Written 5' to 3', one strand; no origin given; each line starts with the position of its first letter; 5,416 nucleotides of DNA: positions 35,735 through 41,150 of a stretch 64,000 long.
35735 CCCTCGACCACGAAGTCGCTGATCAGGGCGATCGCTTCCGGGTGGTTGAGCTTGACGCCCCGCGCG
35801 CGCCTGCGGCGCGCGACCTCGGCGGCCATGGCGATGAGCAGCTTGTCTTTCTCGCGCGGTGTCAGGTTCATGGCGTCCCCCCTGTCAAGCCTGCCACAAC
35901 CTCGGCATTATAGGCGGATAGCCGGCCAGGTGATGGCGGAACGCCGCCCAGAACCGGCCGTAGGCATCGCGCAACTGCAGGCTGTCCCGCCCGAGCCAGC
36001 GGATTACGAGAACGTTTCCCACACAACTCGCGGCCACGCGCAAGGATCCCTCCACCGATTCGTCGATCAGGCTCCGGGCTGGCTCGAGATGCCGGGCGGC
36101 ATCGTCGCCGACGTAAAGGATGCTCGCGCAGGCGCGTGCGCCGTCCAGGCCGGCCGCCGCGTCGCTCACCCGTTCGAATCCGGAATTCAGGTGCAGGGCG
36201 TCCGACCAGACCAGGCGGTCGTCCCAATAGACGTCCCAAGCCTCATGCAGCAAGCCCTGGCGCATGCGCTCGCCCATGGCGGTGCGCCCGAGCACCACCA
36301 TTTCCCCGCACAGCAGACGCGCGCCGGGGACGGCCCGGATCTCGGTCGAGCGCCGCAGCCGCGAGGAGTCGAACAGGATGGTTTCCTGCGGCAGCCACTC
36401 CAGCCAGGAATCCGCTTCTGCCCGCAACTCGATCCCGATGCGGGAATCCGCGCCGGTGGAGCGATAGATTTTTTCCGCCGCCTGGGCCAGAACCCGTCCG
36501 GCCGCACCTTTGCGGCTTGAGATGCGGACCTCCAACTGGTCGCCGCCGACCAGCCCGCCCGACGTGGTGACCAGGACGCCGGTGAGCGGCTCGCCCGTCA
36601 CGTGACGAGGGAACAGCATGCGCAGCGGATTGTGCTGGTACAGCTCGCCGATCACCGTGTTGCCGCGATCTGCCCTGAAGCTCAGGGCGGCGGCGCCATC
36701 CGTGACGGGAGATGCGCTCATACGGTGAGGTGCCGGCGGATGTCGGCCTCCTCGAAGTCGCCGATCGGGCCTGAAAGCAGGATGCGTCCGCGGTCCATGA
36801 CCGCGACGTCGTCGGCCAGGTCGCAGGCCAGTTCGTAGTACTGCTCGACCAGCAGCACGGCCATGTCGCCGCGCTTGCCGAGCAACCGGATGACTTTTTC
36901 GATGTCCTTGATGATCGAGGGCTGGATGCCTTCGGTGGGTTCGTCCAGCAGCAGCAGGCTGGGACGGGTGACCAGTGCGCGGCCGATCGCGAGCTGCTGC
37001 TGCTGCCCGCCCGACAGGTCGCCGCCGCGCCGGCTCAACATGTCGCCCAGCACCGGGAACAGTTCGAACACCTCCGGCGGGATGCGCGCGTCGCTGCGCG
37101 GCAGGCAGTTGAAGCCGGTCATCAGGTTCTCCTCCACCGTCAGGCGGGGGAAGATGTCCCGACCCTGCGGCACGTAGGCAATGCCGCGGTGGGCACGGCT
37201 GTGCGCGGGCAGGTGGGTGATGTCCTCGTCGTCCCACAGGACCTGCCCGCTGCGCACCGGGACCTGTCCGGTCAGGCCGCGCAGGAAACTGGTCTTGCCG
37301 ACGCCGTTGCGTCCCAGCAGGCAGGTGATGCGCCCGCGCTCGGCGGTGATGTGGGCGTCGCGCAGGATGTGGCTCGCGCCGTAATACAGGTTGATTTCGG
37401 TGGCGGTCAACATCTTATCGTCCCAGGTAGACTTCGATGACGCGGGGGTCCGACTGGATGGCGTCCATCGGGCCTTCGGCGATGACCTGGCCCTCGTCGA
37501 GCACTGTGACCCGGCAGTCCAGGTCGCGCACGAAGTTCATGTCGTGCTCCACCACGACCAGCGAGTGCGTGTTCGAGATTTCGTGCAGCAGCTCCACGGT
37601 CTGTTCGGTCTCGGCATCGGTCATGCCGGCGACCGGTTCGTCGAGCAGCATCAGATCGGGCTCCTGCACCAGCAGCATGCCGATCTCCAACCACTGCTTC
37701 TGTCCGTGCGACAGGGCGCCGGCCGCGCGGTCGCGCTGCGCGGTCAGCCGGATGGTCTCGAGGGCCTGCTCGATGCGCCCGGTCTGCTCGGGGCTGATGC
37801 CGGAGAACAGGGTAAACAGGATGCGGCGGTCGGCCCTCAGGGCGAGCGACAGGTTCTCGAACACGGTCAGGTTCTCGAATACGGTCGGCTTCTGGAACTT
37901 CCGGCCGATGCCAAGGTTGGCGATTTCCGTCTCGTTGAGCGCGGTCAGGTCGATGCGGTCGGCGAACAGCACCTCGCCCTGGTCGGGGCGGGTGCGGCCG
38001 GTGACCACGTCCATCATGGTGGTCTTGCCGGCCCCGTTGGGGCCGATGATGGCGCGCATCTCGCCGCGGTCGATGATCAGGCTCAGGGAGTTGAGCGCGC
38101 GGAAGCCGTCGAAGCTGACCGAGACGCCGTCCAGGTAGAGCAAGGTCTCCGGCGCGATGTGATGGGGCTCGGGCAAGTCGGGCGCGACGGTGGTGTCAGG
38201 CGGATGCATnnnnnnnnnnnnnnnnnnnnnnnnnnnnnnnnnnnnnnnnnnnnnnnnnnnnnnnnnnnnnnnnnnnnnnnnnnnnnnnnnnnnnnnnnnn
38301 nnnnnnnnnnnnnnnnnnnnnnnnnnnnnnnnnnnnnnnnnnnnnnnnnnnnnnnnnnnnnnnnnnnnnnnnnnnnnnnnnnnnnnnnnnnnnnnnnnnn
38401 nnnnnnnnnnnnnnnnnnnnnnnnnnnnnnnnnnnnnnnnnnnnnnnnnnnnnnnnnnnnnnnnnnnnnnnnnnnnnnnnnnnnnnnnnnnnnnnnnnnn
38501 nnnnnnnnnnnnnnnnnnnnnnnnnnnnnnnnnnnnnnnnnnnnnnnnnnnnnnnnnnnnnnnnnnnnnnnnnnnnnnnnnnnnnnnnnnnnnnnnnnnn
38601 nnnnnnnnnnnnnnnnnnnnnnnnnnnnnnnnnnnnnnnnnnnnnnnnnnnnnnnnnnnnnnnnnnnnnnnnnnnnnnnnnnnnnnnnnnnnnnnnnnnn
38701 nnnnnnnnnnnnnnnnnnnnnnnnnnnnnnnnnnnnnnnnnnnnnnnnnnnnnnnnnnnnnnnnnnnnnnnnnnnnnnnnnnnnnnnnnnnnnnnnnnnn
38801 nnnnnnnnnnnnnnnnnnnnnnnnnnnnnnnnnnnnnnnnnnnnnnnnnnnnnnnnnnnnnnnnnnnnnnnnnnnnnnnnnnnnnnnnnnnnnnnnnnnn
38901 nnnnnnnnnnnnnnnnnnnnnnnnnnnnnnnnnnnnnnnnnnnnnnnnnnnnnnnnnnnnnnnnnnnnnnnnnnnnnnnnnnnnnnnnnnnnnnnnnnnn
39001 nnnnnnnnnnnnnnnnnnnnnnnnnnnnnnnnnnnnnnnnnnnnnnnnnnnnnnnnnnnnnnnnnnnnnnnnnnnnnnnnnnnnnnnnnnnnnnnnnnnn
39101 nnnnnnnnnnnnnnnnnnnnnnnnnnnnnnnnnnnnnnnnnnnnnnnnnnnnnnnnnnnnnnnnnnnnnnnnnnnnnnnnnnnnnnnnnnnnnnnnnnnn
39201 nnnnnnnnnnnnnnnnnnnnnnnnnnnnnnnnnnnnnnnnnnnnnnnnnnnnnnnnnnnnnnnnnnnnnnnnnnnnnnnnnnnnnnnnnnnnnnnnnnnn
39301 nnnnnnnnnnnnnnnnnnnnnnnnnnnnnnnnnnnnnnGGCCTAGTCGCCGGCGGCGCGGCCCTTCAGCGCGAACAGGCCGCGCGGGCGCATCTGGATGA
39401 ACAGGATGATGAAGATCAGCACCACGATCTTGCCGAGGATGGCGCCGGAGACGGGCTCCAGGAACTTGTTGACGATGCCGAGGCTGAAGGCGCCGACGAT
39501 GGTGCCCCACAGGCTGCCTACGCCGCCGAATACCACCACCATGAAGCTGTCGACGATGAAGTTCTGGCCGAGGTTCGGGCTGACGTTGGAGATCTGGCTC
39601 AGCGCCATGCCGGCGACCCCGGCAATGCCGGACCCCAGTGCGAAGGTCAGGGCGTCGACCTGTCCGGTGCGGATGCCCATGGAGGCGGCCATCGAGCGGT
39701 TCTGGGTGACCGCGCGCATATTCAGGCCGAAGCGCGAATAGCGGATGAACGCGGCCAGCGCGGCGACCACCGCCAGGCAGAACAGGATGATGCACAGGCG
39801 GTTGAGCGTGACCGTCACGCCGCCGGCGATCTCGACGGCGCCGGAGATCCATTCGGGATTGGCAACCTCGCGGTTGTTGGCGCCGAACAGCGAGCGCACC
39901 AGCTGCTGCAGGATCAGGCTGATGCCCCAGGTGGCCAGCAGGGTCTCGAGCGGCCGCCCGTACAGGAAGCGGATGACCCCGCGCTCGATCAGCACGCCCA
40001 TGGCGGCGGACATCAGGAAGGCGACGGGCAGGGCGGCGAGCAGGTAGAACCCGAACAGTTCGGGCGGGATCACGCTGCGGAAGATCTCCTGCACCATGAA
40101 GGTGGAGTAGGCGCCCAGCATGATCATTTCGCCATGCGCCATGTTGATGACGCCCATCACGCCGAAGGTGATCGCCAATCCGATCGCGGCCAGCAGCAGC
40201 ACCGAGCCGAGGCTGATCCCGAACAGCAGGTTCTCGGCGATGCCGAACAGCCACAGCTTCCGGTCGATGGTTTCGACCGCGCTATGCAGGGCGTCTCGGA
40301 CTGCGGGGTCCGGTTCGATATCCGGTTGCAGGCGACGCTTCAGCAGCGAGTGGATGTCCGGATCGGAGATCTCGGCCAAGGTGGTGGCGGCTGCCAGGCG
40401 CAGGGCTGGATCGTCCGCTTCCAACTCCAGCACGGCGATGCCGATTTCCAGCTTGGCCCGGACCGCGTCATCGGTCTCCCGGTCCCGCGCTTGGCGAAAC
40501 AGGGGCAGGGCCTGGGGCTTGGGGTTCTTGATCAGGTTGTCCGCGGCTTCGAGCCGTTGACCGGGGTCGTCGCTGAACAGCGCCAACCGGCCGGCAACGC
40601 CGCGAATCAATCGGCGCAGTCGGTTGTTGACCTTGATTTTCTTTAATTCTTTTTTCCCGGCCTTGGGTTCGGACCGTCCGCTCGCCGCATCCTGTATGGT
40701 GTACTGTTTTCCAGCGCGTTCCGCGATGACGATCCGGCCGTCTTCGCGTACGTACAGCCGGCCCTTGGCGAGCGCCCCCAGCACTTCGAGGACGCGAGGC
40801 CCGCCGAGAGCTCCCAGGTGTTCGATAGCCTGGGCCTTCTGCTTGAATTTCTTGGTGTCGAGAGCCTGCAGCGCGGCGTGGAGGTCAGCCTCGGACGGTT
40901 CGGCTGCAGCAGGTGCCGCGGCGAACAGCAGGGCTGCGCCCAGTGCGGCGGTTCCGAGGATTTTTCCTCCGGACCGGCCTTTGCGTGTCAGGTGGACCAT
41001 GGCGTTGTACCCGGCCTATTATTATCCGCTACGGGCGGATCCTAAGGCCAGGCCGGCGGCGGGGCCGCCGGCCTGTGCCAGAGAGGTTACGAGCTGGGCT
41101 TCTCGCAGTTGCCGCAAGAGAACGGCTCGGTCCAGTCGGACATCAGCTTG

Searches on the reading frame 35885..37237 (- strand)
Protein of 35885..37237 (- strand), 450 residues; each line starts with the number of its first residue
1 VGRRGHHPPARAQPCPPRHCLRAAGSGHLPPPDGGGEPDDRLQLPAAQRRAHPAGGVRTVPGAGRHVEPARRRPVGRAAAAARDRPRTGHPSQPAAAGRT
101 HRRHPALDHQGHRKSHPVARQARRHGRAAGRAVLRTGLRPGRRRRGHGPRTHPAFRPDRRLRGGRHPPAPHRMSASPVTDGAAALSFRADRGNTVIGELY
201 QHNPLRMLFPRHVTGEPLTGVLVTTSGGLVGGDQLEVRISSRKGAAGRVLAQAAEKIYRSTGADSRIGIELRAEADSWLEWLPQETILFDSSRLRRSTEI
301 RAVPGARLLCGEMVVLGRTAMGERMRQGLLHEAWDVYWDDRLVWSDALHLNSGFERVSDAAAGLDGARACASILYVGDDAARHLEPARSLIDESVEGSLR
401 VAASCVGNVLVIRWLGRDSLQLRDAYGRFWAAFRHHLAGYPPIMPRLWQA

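Call 8: search_protein_families(library=pfam, proteins=[window:35885-37237:-], max_evalue=0.001)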
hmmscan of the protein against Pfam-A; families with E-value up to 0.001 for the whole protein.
window:35885-37237:- (450 aa): 1 family
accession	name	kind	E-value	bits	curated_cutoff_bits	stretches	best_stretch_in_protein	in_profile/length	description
PF01774.22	UreD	-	5e-50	170.8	27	1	221-419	1-199/201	UreD urease accessory protein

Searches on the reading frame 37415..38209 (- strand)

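Call 8: search_protein_families(library=pfam, proteins=[window:37415-38209:-], max_evalue=0.001)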
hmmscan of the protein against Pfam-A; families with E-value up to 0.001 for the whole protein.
window:37415-38209:- (264 aa): 4 families
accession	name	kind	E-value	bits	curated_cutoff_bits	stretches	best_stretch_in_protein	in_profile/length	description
PF00005.33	ABC_tran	-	6.5e-31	108.2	25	1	39-194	1-137/137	ABC transporter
PF12399.14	BCA_ABC_TP_C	-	1.7e-10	40.7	25.5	1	241-264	1-24/27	Branched-chain amino acid ATP-binding cassette transporter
PF02463.25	SMC_N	-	1.3e-06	28.5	40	0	33-69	7-44/220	RecF/RecN/SMC N terminal domain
PF13304.12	AAA_21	-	1.1e-05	26.1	27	0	53-112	3-61/304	AAA domain, putative AbiEii toxin, Type IV TA system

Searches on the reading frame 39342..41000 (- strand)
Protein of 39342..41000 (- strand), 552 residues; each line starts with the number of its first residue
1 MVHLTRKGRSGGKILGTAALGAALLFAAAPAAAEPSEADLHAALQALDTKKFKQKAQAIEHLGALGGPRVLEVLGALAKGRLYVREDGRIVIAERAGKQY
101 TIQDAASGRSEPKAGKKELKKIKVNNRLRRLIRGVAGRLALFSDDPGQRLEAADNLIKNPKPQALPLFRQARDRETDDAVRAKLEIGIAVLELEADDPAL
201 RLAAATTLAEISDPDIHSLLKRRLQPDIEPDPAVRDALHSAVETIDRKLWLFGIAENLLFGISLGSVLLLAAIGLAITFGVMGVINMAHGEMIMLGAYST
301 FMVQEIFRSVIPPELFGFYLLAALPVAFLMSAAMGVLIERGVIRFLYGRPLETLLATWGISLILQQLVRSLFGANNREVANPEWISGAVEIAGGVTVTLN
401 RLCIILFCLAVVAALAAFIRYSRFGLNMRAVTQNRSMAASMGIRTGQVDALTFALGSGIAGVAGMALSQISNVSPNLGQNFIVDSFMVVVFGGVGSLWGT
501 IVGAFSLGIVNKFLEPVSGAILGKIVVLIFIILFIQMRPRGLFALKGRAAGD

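Call 8: search_protein_families(library=pfam, proteins=[window:39342-41000:-], max_evalue=0.001)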
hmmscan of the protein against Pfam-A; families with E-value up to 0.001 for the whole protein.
window:39342-41000:- (552 aa): 3 families
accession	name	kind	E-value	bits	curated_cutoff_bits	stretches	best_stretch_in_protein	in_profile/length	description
PF02653.21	BPD_transp_2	-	3.8e-44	151.3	26.8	1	258-534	2-268/269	Branched-chain amino acid transport system / permease component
PF13646.12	HEAT_2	-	1.1e-07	32.5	27.7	0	193-237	8-50/88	HEAT repeats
PF03130.22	HEAT_PBS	-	0.00087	20.1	20.9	0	56-77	3-24/27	PBS lyase HEAT-like repeat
